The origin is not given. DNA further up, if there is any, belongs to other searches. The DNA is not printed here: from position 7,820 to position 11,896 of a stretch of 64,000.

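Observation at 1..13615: One-strand locus: ECF sigma, then a PKD/T9SS-B-CTD membrane protein, then two giant paralogous T9SS type-B adhesins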

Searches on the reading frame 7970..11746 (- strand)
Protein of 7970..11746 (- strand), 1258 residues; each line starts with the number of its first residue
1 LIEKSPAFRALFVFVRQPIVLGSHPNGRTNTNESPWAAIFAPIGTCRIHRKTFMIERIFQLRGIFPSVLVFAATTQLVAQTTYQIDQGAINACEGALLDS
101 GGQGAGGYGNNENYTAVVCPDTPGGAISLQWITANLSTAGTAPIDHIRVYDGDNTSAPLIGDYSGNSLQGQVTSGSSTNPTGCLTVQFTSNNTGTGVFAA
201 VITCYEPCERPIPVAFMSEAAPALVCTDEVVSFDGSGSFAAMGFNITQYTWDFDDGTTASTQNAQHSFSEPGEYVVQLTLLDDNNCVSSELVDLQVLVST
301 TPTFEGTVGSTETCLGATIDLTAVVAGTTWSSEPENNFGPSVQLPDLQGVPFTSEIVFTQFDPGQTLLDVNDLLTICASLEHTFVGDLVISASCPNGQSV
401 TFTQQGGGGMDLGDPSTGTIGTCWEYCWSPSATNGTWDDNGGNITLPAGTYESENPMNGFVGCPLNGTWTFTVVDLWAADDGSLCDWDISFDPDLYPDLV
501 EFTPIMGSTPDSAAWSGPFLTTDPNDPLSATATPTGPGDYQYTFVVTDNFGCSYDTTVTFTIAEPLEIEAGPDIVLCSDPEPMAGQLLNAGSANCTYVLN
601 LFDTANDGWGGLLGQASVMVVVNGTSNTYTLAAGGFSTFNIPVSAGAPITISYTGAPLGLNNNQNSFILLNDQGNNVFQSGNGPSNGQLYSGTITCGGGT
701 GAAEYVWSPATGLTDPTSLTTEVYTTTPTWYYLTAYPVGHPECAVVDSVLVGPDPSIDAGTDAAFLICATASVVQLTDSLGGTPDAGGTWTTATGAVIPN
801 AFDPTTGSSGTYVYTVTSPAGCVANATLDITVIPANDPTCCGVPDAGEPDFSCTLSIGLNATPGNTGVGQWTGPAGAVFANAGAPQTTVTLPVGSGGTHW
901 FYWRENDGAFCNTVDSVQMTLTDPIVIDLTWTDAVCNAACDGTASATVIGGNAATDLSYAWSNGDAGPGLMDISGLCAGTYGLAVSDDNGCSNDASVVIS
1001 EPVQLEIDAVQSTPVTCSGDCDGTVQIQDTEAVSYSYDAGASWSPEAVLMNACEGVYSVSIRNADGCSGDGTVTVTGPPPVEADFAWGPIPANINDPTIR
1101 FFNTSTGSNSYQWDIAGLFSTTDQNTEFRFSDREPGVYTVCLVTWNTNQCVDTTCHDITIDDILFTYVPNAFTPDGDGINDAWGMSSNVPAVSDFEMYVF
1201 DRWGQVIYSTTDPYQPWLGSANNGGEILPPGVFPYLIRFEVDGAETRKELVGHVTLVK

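Call 5: search_protein_families(library=pfam, proteins=[window:7970-11746:-], max_evalue=0.01)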
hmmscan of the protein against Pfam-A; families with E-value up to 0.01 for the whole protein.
window:7970-11746:- (1258 aa): 6 families
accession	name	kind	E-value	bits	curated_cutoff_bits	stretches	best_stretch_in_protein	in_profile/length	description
PF18911.6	PKD_4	-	2.5e-19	69.6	27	1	220-289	9-77/85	PKD domain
PF13585.12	CHU_C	-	2.5e-15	56.8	27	1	1168-1248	3-81/86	CHU_C Type IX secretion signal domain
PF00801.26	PKD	-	4.6e-09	36.6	23.5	1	245-289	28-74/80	PKD domain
PF01483.27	P_proprotein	-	9.1e-06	26.1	21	1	378-491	8-86/86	Proprotein convertase P-domain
PF22352.2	K319L-like_PKD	-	0.0049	17.3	27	0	231-294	14-82/84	K319L-like, PKD domain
PF00431.26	CUB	-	0.0066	17.2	21.4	0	123-193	35-100/110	CUB domain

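Call 6: search_protein_families(library=ncbifam, proteins=[window:7970-11746:-], max_evalue=0.01)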
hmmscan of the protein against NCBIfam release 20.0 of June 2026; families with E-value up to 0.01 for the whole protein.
window:7970-11746:- (1258 aa): 1 family
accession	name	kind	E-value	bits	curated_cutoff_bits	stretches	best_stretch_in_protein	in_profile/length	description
TIGR04131.1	Bac_Flav_CTERM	domain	3.2e-11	43.2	35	1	1168-1257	3-84/85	T9SS type B sorting domain-containing protein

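Call 43: search_solved_structures(query=window:7970-11587:-, max_evalue=0.01)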
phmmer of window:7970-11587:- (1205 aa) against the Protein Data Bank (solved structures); distinct sequences matched with E-value up to 0.01: 13.
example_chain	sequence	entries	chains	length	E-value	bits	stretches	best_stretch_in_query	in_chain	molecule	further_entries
9lqj_A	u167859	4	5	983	1.5e-14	56.2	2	154-276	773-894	Collagenase ColH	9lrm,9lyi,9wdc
9lrk_A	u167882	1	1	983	1.5e-14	56.2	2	154-276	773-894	Collagenase ColH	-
4jgu_A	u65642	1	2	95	2e-07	32.6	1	156-241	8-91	ColH protein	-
4u6t_A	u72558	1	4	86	3.4e-07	31.9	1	176-233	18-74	ColH protein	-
4u7k_A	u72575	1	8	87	3.5e-07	31.8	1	176-233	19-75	ColH protein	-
1l0q_A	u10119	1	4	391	5.6e-06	27.8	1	184-250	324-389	Surface layer protein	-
4jrw_A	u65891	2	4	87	6.2e-06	27.7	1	169-242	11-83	Collagenase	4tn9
4aqo_A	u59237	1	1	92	6.5e-06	27.6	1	168-242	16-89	COLLAGENASE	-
2y72_A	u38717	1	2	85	8.5e-06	27.2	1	173-242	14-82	COLLAGENASE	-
2y3u_A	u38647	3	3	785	0.00012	23.4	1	144-241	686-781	COLLAGENASE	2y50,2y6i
2kzw_A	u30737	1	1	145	0.0025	19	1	185-237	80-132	Uncharacterized protein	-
4l9d_A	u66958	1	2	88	0.0032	18.7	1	189-233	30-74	Protease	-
6aem_A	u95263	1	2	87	0.0034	18.6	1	192-239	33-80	PKD domain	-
